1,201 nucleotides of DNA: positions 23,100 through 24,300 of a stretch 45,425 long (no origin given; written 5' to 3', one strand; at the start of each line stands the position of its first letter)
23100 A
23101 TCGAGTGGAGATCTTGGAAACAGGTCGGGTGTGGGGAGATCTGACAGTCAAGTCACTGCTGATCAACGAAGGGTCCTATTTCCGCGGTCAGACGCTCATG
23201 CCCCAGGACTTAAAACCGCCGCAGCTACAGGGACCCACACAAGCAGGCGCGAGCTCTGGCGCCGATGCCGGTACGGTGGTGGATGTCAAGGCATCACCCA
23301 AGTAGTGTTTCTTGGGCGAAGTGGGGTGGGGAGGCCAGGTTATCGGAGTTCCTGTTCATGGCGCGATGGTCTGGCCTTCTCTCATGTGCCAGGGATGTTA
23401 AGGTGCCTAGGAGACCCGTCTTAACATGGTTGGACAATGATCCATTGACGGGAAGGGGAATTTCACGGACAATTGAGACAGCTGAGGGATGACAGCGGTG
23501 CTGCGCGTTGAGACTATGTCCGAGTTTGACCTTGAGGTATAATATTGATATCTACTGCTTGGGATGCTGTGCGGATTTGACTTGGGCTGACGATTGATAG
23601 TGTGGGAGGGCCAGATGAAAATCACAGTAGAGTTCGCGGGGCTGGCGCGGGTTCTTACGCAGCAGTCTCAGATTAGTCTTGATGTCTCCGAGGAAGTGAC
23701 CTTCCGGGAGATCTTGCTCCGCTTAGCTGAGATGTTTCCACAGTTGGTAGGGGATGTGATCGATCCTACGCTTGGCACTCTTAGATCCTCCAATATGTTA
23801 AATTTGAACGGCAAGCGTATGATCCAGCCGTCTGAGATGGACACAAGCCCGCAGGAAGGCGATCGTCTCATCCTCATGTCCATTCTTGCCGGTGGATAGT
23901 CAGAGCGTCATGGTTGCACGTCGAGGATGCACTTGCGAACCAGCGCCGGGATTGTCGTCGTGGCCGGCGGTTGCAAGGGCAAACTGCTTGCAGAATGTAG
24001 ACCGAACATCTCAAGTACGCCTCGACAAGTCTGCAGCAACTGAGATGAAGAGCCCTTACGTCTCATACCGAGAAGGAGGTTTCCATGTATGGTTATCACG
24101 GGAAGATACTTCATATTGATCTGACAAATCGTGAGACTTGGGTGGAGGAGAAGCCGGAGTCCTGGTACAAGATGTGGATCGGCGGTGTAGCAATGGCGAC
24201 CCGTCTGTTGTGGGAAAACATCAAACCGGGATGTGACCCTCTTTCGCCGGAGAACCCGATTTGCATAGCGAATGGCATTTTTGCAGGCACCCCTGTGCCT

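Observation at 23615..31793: Canonical-looking AOR wired to an HdrA::MvhD / HdrC / HdrB module plus a polyferredoxin: Bam-like architecture without a Bam-type catalytic subunit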

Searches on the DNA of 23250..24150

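Call 101: search_rna_families(source=window, start=23250, end=24150, threshold=evalue, max_evalue=1)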
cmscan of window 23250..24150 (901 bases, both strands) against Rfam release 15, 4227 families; matches with E-value up to 1: 1.
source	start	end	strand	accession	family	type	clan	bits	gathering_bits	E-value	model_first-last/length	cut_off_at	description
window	23569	23647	+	RF00223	IRES_Bip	Cis-reg; IRES;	-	17.4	40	0.0067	1-263/263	no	bip internal ribosome entry site (IRES)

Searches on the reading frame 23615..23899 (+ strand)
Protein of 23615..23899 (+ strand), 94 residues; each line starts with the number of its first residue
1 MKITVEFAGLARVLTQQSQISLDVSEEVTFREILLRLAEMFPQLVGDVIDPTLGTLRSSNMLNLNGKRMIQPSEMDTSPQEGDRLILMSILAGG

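Call 3: search_protein_families(library=pfam, proteins=[window:23615-23899:+], max_evalue=0.001)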
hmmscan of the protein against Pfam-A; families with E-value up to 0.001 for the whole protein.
window:23615-23899:+ (94 aa): 1 family
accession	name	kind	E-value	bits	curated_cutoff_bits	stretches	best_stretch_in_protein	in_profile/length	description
PF02597.26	ThiS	-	0.00049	21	22.5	1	11-94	7-76/76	ThiS family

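Call 4: search_protein_families(library=ncbifam, proteins=[window:23615-23899:+], max_evalue=0.001)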
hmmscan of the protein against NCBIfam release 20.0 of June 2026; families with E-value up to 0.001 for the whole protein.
window:23615-23899:+ (94 aa): 1 family
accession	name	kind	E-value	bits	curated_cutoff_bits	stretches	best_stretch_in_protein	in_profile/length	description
NF041918.1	SAMP1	equivalog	5.2e-08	33.3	60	1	7-94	6-91/91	ubiquitin-like small modifier protein 1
